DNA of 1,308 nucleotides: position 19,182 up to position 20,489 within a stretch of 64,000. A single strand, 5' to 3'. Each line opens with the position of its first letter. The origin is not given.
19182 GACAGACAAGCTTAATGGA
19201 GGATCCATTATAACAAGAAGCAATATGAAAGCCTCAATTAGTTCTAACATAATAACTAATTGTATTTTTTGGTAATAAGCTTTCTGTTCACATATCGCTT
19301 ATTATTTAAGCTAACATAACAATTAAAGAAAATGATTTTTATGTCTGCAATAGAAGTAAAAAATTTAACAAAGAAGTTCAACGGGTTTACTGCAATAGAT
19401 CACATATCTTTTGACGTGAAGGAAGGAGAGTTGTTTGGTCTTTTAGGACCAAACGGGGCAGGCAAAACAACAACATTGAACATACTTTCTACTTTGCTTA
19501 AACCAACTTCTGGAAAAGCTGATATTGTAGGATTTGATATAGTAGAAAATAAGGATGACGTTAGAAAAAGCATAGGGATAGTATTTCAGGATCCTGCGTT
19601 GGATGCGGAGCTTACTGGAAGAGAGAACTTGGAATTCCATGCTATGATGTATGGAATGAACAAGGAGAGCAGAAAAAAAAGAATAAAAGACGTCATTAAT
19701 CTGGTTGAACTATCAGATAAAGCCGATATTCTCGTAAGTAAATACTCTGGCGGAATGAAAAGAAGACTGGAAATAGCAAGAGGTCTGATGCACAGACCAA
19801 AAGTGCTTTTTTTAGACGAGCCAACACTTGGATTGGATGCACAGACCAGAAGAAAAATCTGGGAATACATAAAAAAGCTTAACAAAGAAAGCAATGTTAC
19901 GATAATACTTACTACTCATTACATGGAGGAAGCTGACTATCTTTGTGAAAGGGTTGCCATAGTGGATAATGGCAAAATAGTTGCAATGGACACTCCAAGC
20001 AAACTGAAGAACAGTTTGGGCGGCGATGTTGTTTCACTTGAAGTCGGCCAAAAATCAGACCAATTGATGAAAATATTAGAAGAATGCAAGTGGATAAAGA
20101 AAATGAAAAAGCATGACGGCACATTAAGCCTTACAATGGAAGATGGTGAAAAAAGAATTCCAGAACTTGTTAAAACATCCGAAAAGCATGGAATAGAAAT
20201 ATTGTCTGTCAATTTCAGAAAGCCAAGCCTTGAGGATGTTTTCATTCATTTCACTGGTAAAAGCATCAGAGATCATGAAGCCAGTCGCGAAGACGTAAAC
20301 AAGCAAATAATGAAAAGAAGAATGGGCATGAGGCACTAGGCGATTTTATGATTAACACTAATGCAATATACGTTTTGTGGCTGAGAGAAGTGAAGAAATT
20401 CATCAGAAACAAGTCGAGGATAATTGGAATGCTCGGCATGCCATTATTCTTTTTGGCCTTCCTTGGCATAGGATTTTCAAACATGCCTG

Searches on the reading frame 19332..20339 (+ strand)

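Call 34: search_protein_families(library=pfam, proteins=[window:19332-20339:+], max_evalue=0.00001)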
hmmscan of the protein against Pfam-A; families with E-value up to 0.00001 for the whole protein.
window:19332-20339:+ (335 aa): 4 families
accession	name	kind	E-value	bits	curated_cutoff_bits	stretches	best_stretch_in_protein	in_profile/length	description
PF00005.33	ABC_tran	-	7e-36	124.3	25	1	23-165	2-136/137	ABC transporter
PF13304.12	AAA_21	-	1e-11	45.9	27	1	121-196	221-298/304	AAA domain, putative AbiEii toxin, Type IV TA system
PF13732.12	DrrA1-3_C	-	1.5e-10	42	27.4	1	221-307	2-80/81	ATP-binding protein DrrA1-3-like, C-terminal domain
PF13175.12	AAA_15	-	7.2e-07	29.6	32.1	0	123-196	291-369/374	AAA ATPase domain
